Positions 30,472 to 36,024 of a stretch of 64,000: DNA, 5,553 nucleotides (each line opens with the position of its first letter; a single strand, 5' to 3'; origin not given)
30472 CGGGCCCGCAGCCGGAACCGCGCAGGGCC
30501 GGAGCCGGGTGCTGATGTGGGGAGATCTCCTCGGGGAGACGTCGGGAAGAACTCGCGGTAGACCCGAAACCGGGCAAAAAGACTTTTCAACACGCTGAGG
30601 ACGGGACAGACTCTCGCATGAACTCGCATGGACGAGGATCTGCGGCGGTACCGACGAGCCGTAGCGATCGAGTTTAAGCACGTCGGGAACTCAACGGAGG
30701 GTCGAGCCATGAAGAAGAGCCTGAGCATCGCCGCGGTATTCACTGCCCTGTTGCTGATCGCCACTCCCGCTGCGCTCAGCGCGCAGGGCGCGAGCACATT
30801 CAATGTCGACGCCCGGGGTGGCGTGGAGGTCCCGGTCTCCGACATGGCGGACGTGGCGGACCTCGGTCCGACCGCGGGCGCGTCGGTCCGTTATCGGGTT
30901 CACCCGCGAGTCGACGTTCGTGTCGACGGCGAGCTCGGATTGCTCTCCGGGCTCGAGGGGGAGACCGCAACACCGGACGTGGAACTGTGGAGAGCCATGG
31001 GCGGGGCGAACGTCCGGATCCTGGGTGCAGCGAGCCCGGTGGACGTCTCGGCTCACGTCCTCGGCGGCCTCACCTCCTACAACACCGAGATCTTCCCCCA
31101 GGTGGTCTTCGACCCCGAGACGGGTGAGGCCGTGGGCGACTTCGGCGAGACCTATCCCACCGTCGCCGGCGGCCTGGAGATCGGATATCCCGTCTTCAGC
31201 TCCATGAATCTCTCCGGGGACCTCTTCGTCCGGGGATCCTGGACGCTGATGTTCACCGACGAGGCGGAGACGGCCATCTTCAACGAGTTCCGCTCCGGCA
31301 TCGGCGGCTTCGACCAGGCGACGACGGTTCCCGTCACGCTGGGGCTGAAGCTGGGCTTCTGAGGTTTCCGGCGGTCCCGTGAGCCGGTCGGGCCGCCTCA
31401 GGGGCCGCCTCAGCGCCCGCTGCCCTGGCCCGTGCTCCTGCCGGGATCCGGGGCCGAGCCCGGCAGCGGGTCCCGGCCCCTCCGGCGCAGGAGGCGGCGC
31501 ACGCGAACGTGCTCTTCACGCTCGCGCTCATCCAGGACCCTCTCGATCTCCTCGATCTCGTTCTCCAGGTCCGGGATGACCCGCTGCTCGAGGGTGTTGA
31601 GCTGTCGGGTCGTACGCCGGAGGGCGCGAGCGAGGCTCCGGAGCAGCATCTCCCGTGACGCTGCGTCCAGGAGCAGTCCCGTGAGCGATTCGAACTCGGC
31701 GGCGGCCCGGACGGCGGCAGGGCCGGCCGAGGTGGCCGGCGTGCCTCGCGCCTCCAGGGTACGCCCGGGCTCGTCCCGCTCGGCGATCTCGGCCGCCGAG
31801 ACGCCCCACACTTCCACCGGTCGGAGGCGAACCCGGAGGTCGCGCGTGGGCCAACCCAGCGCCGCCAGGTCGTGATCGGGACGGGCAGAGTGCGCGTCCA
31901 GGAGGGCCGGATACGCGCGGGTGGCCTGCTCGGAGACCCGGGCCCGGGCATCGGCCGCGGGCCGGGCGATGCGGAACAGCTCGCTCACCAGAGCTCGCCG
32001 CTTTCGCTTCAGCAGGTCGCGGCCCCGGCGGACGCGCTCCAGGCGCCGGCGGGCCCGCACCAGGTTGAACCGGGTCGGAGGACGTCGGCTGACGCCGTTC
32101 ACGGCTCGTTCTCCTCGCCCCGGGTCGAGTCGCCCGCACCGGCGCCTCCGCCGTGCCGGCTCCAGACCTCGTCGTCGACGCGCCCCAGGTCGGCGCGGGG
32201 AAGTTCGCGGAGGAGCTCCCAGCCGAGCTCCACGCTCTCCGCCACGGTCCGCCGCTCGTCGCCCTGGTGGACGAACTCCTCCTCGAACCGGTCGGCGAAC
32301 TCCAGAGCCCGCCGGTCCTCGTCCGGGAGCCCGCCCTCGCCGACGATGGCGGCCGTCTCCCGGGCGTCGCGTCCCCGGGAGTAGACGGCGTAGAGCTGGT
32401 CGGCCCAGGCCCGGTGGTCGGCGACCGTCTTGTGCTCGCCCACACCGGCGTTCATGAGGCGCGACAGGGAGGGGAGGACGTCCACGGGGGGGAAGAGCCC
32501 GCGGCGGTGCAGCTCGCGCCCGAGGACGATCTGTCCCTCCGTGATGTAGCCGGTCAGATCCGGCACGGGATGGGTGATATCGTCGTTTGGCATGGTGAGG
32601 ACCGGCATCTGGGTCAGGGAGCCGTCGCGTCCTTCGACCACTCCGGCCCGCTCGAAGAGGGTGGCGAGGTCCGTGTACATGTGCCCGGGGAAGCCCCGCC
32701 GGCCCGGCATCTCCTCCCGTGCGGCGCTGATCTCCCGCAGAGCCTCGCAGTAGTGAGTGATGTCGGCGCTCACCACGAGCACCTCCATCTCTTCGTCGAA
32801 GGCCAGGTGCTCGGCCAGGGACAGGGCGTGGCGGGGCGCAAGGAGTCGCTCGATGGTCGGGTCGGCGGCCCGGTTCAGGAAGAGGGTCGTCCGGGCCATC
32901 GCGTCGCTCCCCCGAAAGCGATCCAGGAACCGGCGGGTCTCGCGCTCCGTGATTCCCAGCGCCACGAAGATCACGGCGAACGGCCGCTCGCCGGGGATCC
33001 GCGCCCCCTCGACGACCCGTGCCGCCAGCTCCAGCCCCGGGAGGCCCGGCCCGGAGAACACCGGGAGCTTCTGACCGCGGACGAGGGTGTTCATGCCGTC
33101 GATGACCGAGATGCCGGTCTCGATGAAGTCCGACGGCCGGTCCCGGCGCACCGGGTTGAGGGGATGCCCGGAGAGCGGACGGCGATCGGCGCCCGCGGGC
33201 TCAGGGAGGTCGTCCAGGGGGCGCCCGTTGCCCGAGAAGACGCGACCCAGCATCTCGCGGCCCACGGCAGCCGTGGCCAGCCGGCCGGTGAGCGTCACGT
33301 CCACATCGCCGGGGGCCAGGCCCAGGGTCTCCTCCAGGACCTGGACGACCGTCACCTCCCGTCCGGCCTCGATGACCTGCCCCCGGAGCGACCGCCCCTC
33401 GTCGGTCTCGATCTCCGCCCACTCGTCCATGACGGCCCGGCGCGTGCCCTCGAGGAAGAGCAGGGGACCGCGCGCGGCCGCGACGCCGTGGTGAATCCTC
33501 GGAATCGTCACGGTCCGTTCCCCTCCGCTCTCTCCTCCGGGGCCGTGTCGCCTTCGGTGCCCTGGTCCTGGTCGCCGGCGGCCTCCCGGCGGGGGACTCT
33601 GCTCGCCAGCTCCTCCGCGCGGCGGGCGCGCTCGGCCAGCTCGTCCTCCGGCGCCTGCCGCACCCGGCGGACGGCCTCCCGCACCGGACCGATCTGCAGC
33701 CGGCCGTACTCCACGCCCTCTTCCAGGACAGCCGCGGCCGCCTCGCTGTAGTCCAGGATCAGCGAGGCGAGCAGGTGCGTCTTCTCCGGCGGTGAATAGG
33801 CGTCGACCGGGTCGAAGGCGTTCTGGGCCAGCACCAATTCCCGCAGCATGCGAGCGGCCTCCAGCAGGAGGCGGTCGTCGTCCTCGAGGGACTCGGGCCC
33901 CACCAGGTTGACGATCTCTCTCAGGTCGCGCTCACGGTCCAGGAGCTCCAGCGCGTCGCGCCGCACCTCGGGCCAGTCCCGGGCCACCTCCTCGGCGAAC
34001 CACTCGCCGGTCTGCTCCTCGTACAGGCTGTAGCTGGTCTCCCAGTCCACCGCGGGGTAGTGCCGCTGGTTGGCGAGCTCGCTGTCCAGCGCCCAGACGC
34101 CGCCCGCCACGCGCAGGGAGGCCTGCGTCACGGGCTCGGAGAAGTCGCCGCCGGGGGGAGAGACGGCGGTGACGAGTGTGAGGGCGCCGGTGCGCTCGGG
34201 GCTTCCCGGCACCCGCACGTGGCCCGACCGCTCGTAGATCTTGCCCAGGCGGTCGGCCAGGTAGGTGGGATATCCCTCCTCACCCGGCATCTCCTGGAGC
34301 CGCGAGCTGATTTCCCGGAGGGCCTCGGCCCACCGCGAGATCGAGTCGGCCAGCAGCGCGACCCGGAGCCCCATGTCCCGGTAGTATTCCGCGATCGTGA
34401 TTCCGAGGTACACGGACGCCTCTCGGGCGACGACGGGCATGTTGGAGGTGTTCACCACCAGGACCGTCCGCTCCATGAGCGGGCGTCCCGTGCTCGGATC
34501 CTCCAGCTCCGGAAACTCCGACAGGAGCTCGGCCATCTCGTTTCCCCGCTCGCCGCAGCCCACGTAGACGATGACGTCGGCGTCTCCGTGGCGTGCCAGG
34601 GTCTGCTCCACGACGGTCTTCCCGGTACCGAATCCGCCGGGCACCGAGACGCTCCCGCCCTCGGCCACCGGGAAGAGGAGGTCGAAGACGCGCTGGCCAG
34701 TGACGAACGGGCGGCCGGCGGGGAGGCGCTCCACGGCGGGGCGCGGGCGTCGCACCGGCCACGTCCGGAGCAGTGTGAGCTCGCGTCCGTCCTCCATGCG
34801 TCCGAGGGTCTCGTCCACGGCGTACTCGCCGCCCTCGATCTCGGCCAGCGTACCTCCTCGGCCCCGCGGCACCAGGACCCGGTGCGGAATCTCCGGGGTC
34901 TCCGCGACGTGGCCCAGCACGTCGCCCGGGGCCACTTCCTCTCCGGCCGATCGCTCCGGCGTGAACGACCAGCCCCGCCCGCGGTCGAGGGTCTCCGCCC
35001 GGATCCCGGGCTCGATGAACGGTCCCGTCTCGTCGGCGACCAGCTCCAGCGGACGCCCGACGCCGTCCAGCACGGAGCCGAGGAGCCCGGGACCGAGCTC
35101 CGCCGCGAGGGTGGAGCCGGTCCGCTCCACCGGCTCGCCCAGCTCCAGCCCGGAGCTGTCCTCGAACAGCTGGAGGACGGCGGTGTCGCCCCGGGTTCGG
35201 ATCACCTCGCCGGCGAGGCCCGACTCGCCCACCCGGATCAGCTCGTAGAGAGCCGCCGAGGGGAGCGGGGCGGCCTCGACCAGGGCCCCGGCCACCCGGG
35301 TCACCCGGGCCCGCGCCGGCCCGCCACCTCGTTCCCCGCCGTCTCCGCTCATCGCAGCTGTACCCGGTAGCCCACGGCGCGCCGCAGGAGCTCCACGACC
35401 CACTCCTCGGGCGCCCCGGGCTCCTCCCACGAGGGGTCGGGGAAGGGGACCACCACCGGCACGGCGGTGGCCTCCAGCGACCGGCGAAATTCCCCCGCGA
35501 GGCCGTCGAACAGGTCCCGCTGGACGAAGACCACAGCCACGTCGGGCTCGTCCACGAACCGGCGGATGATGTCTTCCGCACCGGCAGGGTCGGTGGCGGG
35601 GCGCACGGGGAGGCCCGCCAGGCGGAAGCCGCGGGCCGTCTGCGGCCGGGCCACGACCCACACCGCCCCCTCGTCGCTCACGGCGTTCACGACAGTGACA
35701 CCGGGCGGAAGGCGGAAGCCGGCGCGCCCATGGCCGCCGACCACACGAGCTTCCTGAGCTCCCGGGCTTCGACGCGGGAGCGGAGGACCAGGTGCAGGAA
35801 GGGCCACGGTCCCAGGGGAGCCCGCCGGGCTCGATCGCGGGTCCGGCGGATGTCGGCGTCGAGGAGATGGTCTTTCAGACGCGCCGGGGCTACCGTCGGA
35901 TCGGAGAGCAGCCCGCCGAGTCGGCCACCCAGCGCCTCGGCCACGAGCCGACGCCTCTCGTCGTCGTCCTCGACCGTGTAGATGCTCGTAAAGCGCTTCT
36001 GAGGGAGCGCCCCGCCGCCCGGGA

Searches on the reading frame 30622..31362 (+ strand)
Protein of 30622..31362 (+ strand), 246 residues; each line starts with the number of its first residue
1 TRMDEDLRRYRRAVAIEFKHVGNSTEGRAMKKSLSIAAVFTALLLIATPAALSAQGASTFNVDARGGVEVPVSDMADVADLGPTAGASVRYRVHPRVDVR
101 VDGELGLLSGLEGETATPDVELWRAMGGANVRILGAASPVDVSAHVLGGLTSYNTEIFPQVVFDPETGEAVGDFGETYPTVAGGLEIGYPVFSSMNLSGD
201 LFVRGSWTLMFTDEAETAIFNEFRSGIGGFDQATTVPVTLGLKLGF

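Call 33: search_protein_families(library=pfam, proteins=[window:30622-31362:+], max_evalue=0.01)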
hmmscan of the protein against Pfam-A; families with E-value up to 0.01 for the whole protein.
window:30622-31362:+ (246 aa): 1 family
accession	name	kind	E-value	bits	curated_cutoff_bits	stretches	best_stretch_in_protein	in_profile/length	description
PF13505.12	OMP_b-brl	-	0.00022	21.9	28.7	1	41-173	2-122/175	Outer membrane protein beta-barrel domain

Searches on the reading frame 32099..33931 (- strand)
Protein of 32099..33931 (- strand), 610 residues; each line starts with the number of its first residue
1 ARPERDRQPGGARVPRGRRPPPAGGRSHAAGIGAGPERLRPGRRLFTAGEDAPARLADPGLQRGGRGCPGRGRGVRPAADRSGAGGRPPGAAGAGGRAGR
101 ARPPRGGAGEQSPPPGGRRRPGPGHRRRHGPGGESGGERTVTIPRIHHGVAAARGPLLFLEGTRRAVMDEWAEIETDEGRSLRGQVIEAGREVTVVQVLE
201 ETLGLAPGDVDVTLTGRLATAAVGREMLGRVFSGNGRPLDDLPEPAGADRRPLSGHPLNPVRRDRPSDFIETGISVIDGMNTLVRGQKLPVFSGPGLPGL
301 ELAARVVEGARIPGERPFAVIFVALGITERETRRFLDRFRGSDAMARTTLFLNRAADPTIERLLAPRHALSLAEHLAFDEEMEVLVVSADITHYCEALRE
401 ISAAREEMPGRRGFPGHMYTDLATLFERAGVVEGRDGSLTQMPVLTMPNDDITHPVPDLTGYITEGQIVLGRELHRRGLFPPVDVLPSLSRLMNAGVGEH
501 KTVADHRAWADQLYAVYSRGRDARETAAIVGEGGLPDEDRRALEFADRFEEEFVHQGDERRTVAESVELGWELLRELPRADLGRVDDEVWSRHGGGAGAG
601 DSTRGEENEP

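Call 18: search_protein_families(library=pfam, proteins=[window:32099-33931:-], max_evalue=0.01)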
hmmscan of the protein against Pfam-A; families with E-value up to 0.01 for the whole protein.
window:32099-33931:- (610 aa): 3 families
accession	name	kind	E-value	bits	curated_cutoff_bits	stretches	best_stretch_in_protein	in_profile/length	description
PF00006.31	ATP-synt_ab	-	1e-69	234.9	29.5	1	273-490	1-213/213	ATP synthase alpha/beta family, nucleotide-binding domain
PF22919.1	ATP-synt_VA_C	-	1.8e-24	86.1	24.7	1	496-591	2-98/101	C-terminal domain of V and A type ATP synthase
PF02874.29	ATP-synt_ab_N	-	4.3e-07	30.8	20.9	1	153-209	4-63/69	ATP synthase alpha/beta family, beta-barrel domain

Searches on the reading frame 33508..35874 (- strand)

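Call 18: search_protein_families(library=pfam, proteins=[window:33508-35874:-], max_evalue=0.01)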
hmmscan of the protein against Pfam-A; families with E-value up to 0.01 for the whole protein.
window:33508-35874:- (788 aa): 4 families
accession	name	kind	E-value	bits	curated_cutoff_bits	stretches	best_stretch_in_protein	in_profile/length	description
PF00006.31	ATP-synt_ab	-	1.5e-71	240.9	29.5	1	393-616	1-213/213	ATP synthase alpha/beta family, nucleotide-binding domain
PF16886.11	ATP-synt_ab_Xtn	-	3.3e-20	72.1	25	1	294-375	2-88/88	ATPsynthase alpha/beta subunit barrel-sandwich domain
PF22919.1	ATP-synt_VA_C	-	3.1e-19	69.3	24.7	1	624-711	2-87/101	C-terminal domain of V and A type ATP synthase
PF02874.29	ATP-synt_ab_N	-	6.8e-12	46.2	20.9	1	191-253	1-69/69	ATP synthase alpha/beta family, beta-barrel domain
